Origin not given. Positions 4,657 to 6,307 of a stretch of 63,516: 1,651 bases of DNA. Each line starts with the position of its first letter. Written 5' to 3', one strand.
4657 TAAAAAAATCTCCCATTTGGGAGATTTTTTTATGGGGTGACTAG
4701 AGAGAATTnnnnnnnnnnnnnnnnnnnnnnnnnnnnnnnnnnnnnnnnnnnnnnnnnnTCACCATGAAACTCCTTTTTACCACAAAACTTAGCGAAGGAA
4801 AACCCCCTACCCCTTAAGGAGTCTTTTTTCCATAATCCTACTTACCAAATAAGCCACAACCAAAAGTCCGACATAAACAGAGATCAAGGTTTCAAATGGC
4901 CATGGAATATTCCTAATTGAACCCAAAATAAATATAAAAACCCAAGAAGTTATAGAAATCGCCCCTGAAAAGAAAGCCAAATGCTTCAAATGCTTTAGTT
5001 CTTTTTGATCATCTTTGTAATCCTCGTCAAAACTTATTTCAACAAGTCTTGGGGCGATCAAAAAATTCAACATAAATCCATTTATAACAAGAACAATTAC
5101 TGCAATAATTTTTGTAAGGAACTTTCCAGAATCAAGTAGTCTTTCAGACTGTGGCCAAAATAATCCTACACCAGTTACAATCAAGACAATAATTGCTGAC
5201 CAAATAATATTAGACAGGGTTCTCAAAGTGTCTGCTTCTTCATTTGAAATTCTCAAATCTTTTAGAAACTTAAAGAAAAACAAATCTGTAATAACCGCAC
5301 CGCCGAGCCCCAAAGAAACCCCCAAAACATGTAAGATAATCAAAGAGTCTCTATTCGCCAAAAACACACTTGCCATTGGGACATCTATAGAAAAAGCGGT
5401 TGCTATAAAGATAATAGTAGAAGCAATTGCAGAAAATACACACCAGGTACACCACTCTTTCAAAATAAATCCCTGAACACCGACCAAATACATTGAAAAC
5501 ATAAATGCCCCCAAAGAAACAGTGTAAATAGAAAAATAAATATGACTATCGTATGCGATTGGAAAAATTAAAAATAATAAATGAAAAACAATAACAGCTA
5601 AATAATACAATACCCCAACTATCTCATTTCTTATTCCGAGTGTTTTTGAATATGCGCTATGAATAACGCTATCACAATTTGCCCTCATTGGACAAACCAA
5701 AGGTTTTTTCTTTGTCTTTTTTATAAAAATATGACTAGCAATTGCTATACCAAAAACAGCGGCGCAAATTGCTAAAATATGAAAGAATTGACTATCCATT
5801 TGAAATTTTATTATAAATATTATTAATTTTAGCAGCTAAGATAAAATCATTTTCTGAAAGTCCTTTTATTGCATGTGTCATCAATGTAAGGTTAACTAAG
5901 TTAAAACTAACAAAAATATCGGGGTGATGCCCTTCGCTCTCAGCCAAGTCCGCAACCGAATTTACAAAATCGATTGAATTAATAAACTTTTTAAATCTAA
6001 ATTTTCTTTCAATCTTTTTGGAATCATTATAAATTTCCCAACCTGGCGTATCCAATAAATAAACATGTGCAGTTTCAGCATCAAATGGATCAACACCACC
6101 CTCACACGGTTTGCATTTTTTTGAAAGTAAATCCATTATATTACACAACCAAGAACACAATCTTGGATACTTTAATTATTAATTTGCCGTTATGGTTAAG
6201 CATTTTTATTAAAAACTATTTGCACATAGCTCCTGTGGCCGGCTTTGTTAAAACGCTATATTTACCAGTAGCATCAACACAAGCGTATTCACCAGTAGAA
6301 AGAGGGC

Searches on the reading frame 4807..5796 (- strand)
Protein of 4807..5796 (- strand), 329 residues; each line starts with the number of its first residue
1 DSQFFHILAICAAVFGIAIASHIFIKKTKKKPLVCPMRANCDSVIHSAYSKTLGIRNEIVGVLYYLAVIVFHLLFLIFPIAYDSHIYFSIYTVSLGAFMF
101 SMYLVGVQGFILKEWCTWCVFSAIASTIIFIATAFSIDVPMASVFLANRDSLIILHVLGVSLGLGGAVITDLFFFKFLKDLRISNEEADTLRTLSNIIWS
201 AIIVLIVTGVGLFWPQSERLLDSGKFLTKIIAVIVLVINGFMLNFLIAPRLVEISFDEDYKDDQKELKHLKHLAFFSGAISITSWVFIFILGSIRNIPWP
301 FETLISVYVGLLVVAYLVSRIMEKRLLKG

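Call 32: search_protein_families(library=pfam, proteins=[window:4807-5796:-], max_evalue=0.001)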
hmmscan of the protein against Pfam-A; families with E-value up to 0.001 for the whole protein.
window:4807-5796:- (329 aa): 2 families
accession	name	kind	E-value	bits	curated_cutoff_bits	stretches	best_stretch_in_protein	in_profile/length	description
PF07884.19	VKOR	-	4.7e-19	69.3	27.5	1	9-133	3-133/134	Vitamin K epoxide reductase family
PF05425.18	CopD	-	4e-05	24.4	32.1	1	190-260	3-74/105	Copper resistance protein D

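Call 87: search_protein_families(library=ncbifam, proteins=[window:4807-5796:-], max_evalue=0.001)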
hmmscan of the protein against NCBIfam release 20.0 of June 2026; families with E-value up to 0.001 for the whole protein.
window:4807-5796:- (329 aa): 2 families
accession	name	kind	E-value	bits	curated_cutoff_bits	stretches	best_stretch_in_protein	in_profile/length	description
NF011480.0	PRK14889.1-4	equivalog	1.6e-07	31.8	120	1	10-131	10-124/132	VKOR family protein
NF011479.0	PRK14889.1-2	equivalog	0.00058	20.1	264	1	40-131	48-137/145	VKOR family protein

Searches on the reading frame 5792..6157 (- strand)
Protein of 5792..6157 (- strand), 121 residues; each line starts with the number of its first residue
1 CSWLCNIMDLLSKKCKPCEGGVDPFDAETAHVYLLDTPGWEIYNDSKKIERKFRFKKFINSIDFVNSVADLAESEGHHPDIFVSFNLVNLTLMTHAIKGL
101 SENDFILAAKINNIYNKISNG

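Call 32: search_protein_families(library=pfam, proteins=[window:5792-6157:-], max_evalue=0.001)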
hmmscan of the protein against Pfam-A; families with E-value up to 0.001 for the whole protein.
window:5792-6157:- (121 aa): 1 family
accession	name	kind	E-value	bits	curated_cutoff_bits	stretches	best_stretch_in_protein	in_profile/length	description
PF01329.24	Pterin_4a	-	1.1e-29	102.8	26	1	25-114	3-91/91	Pterin 4 alpha carbinolamine dehydratase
